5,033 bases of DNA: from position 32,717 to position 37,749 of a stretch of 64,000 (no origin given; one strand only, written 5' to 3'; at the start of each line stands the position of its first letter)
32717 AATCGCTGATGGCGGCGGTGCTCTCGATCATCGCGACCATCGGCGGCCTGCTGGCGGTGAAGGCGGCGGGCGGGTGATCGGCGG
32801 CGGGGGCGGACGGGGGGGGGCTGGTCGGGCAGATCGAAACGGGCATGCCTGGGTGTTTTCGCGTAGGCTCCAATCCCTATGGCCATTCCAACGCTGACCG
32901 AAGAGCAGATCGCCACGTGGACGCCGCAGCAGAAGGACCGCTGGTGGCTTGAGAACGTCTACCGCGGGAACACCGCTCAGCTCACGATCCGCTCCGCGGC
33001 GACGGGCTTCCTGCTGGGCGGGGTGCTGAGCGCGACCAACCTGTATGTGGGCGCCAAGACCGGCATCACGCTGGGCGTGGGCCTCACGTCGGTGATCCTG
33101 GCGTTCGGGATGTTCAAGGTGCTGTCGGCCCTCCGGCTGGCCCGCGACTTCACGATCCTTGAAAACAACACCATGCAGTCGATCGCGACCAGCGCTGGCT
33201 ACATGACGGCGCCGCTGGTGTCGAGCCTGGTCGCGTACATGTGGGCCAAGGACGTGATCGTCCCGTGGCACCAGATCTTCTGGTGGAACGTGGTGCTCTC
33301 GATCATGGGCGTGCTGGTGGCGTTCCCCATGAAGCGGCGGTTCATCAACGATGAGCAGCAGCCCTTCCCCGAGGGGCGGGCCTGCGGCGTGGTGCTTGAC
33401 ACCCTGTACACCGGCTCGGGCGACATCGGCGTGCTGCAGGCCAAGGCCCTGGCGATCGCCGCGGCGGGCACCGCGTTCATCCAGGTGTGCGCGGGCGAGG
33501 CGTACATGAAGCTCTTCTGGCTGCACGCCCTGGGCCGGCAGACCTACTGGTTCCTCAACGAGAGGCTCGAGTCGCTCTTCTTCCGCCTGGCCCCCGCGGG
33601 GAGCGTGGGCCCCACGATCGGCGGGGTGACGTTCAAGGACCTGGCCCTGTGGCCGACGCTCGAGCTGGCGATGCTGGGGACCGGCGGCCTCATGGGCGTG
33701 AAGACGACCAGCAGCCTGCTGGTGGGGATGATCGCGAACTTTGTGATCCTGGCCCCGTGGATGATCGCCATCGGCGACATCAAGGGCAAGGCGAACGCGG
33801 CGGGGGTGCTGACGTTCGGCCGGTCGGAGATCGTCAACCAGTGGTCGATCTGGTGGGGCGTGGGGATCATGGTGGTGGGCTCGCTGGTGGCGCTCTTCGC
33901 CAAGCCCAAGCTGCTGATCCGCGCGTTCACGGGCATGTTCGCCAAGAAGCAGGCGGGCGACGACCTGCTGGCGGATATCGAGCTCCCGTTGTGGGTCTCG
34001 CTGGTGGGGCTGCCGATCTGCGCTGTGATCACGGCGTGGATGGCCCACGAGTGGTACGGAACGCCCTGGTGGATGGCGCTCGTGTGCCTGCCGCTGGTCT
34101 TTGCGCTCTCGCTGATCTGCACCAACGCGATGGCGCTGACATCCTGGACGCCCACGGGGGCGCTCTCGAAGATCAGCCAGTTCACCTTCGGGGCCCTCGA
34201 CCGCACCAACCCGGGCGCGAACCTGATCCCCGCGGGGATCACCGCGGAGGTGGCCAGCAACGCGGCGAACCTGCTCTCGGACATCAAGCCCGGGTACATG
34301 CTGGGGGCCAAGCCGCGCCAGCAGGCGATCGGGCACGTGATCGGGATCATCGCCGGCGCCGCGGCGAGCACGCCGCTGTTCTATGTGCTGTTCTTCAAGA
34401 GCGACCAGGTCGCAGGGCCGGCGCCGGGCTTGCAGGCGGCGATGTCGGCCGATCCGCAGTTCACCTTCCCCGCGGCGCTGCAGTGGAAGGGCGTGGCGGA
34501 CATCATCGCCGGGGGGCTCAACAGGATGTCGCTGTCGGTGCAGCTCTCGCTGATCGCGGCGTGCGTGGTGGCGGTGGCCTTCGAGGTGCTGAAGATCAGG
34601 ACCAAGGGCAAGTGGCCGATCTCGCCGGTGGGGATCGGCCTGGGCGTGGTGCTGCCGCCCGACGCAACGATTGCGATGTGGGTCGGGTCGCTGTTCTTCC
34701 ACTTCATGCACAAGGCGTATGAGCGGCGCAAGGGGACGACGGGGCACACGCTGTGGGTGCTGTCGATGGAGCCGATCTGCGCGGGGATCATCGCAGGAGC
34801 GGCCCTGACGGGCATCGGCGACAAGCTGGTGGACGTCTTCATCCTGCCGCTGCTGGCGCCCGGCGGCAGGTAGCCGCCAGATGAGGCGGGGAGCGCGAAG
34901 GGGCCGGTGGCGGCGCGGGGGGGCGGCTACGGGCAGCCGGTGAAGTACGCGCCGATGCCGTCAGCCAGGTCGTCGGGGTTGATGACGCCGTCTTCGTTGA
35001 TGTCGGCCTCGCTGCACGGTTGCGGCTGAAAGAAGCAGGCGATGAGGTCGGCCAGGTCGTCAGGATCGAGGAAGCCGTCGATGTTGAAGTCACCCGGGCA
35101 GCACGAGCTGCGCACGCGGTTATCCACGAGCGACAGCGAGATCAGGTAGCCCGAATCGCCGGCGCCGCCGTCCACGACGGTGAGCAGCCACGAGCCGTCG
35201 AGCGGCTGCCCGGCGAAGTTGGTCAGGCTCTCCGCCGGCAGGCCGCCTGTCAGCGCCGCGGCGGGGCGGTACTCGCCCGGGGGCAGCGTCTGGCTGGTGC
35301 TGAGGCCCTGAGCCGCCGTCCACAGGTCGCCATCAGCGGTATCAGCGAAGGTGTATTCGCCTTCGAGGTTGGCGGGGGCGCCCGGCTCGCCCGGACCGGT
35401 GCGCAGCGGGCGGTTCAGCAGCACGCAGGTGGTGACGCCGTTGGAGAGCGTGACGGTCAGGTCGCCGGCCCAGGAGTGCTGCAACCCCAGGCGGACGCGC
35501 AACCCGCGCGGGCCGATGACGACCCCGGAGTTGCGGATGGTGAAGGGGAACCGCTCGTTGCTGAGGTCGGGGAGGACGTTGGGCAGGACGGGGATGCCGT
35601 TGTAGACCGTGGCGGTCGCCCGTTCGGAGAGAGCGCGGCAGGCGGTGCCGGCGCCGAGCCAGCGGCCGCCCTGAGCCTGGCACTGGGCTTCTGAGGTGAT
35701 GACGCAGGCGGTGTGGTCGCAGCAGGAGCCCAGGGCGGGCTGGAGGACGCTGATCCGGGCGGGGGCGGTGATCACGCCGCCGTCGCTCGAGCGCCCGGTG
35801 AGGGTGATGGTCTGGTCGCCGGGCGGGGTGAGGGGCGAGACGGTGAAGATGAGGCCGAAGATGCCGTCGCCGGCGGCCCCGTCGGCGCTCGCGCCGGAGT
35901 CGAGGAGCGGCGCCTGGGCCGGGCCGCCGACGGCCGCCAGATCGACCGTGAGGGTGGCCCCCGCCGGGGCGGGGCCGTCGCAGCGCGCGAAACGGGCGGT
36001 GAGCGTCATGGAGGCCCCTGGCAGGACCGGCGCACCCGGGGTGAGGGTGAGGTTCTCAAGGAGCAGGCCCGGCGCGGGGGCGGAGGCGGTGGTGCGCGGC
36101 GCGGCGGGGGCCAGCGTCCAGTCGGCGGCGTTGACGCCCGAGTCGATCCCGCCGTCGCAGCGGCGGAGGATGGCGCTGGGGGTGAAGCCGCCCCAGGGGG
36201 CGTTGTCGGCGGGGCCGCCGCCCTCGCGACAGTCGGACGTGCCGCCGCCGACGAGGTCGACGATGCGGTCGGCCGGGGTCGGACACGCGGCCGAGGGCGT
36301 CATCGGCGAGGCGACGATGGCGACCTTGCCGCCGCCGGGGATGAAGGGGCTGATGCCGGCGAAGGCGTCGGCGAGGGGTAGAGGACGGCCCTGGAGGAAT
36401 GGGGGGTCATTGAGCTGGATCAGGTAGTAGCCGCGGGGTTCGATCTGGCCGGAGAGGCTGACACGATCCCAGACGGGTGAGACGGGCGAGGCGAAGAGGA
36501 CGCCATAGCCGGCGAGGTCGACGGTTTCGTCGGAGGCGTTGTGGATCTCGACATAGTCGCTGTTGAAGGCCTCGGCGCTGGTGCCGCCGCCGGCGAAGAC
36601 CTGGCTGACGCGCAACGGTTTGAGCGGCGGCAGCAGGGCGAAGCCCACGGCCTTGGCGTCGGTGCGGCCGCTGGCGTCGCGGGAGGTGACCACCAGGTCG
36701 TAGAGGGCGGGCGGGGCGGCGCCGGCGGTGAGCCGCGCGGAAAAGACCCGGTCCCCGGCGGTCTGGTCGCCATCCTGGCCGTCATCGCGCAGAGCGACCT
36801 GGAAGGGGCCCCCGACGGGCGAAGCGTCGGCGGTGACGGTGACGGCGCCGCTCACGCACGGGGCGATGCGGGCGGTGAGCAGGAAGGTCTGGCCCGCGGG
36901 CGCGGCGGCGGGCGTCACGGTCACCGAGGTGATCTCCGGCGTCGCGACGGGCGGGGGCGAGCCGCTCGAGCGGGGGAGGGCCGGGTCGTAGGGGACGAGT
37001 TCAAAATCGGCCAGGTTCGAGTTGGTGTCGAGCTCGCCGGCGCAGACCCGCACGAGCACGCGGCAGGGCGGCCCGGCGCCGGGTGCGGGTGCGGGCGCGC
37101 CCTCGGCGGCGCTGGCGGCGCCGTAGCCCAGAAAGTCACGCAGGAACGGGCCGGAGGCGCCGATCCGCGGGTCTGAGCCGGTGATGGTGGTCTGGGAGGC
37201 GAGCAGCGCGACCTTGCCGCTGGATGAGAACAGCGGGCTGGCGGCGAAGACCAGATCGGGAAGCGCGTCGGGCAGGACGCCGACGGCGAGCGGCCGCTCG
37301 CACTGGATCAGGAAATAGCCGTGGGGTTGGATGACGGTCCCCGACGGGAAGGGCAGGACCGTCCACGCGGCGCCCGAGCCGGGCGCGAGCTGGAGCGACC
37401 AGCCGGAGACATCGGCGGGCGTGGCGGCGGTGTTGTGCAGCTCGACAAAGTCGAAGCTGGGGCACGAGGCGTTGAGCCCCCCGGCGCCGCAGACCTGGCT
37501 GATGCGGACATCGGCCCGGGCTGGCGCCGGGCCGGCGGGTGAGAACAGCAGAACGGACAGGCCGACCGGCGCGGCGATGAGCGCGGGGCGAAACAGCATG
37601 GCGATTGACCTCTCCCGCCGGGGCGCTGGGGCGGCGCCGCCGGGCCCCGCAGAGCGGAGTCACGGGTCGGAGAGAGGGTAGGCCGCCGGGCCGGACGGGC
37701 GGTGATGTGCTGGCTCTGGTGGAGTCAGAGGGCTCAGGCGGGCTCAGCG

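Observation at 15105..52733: Seven secreted proteins share an extreme C-terminal, four-cysteine double dockerin/EF-hand-like module: a candidate undescribed anchoring or sorting tag system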

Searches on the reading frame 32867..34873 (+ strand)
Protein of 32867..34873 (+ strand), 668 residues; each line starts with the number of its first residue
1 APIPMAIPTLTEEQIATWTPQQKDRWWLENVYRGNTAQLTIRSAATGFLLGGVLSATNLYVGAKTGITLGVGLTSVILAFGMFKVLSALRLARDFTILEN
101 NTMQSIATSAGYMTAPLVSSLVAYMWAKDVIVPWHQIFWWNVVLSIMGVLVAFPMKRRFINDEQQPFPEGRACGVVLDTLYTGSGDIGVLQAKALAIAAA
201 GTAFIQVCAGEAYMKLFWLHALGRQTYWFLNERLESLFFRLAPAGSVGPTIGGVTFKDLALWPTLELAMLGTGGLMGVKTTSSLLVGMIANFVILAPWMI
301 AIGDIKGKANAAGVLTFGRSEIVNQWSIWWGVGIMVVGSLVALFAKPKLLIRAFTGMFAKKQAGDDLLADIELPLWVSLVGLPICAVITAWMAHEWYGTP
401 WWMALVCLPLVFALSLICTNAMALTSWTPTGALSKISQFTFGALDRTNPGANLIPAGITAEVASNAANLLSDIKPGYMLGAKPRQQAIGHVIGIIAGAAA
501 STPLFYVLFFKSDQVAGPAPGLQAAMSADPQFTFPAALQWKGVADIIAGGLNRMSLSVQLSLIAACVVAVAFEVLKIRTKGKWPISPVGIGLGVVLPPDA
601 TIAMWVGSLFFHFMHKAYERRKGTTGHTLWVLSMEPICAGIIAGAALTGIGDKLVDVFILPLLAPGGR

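Call 24: search_protein_families(library=pfam, proteins=[window:32867-34873:+], max_evalue=0.001)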
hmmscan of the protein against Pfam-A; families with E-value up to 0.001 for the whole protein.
window:32867-34873:+ (668 aa): 1 family
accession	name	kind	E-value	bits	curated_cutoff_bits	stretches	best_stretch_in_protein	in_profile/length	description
PF03169.20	OPT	-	5.3e-67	227.3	25.8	1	38-650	1-617/623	OPT oligopeptide transporter protein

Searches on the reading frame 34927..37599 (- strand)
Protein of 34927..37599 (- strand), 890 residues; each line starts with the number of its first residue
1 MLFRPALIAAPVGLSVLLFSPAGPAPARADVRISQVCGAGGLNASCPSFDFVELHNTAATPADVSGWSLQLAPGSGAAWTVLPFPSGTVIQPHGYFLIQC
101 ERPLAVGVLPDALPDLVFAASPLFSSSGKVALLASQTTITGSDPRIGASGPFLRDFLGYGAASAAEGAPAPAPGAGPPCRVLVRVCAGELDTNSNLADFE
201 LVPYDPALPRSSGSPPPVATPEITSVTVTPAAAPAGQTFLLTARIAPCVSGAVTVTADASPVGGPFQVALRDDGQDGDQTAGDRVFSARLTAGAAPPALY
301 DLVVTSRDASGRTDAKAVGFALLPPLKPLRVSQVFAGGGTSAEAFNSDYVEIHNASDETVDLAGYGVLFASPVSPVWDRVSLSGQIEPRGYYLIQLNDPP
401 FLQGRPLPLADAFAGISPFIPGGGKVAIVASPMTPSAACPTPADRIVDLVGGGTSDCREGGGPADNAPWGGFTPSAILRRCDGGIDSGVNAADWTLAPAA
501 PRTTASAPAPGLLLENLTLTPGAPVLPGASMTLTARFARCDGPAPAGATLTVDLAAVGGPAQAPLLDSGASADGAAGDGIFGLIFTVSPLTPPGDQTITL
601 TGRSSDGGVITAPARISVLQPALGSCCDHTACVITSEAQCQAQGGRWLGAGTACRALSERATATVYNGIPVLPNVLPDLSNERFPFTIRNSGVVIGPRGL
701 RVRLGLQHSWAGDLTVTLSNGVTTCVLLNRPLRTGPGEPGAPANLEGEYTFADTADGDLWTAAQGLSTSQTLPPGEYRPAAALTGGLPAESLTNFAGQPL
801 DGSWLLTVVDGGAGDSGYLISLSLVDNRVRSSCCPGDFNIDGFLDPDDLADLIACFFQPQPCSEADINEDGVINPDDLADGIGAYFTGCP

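Call 4: search_protein_families(library=ncbifam, proteins=[window:34927-37599:-], max_evalue=0.01)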
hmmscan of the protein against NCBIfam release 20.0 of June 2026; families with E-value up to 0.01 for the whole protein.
window:34927-37599:- (890 aa): 2 families
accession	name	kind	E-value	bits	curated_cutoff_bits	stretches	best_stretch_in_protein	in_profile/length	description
NF041940.1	choice_anch_X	domain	8.6e-13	47.8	25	2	268-293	1-26/37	choice-of-anchor X domain-containing protein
NF041540.1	dockerin_GC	domain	0.004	17.5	29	1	834-889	1-67/67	GC-type dockerin domain-anchored protein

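Call 5: search_protein_families(library=pfam, proteins=[window:34927-37599:-], max_evalue=0.01)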
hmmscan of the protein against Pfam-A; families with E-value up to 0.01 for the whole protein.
window:34927-37599:- (890 aa): 2 families
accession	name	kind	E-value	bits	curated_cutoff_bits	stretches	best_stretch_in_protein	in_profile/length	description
PF00932.25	LTD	-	9.2e-18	65.1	34.3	2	25-99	2-68/109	Lamin Tail Domain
PF01483.27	P_proprotein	-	0.00038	20.9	21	0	792-824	52-84/86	Proprotein convertase P-domain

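Call 58: find_homologous_proteins(query=window:35101-37599:-, max_evalue=0.00001)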
Query window:35101-37599:- (833 aa): 45 proteins with E <= 0.00001 among 8000 candidates.
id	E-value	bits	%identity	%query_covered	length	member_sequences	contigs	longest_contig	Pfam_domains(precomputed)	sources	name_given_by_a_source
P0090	0.0e+0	1837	100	100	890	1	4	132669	PF00932.26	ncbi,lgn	-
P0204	1.7e-192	660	45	96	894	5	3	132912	PF00932.26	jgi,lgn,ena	-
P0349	1.0e-190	654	45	97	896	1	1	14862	PF00932.26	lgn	-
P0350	9.2e-57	211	33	62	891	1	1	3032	PF09479.17,PF00932.26,PF18998.7,PF13860.13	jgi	jgi:uncharacterized repeat protein (TIGR02543 family)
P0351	8.6e-54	201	39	22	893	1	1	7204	PF00932.26,PF00395.26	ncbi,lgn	-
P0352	3.6e-44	169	34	58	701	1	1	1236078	PF00932.26,PF18998.7,PF13860.13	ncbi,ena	-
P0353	1.9e-40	157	32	55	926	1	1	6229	PF00932.26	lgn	-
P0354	7.5e-38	149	36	25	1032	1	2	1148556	PF00932.26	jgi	jgi:hypothetical protein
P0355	2.2e-35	140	30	59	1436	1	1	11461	PF22073.3,PF00932.26,PF00041.28,PF16656.12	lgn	-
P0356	9.3e-35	138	30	57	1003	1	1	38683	PF07679.23,PF00932.26,PF13927.13,PF19081.7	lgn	-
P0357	1.3e-31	128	31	36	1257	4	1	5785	PF13205.13,PF00932.26,PF01223.30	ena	-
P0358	2.0e-30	124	31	56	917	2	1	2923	PF00932.26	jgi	jgi:hypothetical protein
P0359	1.1e-25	108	37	38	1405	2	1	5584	PF04151.22,PF00932.26,PF23759.2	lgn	-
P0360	1.5e-22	98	28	85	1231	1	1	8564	PF26182.1,PF00801.27,PF00932.26,PF02368.25,PF02010.22,PF26918.1,PF01223.30,PF18911.7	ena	-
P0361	8.0e-22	96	39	22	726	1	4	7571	PF00932.26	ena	-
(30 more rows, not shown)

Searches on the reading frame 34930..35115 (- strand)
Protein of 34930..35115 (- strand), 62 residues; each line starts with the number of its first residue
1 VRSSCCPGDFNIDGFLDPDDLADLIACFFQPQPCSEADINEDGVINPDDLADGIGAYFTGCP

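Call 54: search_protein_families(library=pfam, proteins=[window:34930-35115:-], max_evalue=10)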
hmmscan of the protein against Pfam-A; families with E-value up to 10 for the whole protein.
seq(62 aa): 5 families
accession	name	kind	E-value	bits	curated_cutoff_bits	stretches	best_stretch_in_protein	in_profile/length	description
PF00404.24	Dockerin_1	-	0.0004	20.9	22.9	1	7-51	1-50/57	Dockerin type I domain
PF00036.39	EF-hand_1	-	0.00072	19.4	25.4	1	35-53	7-25/29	EF hand domain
PF13405.12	EF-hand_6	-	0.008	16.3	25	1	37-54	9-26/30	EF-hand domain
PF13499.12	EF-hand_7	-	0.016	16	30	1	9-50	12-62/67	EF-hand domain pair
PF13202.12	EF-hand_5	-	0.034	14.1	25.9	1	36-50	7-21/25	EF hand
